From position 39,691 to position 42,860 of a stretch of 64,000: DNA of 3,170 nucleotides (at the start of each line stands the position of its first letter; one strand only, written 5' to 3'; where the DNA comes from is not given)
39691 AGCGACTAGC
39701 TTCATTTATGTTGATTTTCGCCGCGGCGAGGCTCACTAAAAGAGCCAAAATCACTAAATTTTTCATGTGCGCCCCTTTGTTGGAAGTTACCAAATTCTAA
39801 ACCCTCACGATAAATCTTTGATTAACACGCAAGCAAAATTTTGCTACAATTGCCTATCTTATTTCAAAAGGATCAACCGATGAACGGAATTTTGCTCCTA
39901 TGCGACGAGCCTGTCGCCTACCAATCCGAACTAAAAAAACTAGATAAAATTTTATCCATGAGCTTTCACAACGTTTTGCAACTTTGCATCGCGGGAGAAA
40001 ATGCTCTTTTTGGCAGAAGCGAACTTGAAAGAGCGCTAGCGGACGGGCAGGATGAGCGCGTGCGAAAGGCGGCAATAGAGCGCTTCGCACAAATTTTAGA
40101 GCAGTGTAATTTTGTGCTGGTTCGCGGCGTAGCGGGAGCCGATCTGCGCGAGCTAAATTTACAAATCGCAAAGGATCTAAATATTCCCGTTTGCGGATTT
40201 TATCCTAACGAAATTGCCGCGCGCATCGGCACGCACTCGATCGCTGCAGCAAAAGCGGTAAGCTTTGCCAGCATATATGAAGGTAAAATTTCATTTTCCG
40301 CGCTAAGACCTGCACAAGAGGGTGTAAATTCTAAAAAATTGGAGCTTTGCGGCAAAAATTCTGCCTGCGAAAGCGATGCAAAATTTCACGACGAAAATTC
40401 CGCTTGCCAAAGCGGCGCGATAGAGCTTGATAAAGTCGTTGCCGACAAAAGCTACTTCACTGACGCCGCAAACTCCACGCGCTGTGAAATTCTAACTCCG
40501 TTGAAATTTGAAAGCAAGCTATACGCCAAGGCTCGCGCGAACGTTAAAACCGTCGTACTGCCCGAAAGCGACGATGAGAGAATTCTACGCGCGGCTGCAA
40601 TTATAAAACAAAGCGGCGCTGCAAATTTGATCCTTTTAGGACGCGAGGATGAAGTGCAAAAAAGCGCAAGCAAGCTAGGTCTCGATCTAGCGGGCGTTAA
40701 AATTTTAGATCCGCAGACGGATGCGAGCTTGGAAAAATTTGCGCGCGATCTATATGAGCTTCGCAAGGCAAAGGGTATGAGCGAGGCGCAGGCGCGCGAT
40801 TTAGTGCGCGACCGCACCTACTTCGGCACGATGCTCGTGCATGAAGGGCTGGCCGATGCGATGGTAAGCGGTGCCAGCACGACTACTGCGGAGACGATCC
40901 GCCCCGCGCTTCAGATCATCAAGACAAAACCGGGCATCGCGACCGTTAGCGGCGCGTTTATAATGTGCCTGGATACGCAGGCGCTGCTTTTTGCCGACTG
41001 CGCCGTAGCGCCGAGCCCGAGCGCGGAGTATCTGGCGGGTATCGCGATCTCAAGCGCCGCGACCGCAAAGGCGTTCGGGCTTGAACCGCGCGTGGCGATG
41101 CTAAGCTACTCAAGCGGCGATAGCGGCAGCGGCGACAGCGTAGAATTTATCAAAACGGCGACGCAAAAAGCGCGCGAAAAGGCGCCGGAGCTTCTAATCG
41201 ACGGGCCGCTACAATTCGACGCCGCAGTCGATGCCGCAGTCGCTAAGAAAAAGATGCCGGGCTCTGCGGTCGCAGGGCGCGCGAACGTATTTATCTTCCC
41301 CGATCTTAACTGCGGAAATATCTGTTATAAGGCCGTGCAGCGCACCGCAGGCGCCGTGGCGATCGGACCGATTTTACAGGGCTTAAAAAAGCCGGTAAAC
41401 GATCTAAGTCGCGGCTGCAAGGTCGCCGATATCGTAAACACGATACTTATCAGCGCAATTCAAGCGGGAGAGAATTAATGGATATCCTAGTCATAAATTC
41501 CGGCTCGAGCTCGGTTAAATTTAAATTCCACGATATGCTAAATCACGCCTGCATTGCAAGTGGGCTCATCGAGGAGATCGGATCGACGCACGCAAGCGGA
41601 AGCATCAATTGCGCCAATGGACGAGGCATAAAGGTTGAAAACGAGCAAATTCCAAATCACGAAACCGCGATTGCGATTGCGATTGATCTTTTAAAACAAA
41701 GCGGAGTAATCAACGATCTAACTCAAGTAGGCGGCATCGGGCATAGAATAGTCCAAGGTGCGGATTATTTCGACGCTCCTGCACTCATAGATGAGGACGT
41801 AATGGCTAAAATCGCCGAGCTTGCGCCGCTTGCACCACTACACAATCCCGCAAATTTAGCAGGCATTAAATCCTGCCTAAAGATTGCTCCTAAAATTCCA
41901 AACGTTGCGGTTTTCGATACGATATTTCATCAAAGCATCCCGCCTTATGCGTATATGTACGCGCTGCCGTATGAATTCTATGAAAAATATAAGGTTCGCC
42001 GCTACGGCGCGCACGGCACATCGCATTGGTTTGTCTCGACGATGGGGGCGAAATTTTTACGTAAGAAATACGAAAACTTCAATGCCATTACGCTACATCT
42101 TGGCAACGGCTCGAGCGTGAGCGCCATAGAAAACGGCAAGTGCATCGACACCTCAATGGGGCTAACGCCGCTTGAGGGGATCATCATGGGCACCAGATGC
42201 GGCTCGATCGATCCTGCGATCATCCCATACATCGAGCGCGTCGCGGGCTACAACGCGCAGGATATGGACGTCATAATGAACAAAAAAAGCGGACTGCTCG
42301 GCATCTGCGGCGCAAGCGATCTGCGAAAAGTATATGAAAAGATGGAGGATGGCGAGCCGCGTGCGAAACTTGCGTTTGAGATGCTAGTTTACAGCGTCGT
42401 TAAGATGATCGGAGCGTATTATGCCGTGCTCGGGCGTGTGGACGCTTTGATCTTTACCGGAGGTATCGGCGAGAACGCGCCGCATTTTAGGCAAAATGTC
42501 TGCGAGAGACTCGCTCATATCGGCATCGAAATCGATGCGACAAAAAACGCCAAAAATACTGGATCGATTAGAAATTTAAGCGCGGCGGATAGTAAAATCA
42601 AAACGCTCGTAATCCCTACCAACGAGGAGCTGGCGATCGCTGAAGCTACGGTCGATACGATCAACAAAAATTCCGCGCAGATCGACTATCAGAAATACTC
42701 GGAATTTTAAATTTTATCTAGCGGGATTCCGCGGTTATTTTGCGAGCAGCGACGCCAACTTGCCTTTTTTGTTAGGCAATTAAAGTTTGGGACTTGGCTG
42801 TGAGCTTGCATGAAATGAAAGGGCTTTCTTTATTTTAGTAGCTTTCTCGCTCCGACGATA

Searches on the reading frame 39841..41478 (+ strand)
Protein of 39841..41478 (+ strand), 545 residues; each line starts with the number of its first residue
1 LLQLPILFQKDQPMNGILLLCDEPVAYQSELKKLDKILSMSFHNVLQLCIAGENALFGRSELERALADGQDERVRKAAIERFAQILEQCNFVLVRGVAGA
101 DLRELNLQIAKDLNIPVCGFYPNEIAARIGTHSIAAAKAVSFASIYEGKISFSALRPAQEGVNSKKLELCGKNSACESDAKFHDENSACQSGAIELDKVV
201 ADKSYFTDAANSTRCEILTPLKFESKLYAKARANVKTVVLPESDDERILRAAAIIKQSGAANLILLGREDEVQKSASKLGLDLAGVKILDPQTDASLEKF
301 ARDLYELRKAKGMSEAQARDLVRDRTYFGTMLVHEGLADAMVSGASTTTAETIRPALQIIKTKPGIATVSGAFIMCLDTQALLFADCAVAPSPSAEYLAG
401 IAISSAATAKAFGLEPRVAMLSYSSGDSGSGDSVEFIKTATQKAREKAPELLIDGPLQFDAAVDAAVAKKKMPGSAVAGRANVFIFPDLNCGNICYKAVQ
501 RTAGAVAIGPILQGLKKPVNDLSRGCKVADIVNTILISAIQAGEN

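Call 42: search_protein_families(library=pfam, proteins=[window:39841-41478:+], max_evalue=0.00001)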
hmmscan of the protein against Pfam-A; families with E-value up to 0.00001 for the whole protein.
window:39841-41478:+ (545 aa): 1 family
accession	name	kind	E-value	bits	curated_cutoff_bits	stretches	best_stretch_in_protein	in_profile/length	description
PF01515.24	PTA_PTB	-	4.9e-128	427.4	24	1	223-539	2-319/319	Phosphate acetyl/butaryl transferase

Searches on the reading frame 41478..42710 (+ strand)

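Call 42: search_protein_families(library=pfam, proteins=[window:41478-42710:+], max_evalue=0.00001)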
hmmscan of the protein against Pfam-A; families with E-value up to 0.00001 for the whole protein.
window:41478-42710:+ (410 aa): 1 family
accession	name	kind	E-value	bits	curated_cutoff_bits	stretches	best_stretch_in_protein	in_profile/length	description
PF00871.23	Acetate_kinase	-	8.7e-144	479.4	22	1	3-389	2-392/392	Acetokinase family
